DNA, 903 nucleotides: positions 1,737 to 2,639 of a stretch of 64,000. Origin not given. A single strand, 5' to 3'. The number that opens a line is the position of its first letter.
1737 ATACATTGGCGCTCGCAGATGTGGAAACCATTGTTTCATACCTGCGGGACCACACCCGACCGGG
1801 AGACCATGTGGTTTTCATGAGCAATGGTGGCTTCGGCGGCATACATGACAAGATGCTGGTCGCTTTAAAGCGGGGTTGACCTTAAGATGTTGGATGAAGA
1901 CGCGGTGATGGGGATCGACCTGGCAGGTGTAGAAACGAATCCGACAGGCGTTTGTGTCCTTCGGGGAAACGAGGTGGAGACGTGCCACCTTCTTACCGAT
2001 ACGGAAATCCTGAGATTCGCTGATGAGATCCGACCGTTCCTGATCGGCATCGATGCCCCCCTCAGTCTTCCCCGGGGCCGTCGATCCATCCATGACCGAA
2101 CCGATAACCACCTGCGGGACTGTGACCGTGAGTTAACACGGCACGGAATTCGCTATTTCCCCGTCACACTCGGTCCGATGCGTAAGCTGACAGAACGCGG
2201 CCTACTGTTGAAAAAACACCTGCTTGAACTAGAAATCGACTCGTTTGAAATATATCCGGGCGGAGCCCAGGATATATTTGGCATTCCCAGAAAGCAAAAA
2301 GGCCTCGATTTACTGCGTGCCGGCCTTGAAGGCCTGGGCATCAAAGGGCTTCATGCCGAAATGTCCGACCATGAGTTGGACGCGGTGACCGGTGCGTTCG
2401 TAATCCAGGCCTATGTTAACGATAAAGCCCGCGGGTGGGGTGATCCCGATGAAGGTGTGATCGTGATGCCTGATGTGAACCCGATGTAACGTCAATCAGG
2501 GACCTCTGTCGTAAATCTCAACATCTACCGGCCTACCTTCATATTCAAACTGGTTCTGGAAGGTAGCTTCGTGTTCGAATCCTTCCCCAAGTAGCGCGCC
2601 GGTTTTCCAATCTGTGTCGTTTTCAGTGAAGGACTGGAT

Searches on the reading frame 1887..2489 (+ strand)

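Call 29: search_protein_families(library=pfam, proteins=[window:1887-2489:+], max_evalue=0.00001)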
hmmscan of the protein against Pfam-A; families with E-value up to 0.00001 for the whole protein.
window:1887-2489:+ (200 aa): 1 family
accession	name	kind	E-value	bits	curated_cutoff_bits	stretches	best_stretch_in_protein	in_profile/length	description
PF04250.19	DUF429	-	5.2e-06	26.8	23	0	9-97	1-80/214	Protein of unknown function (DUF429)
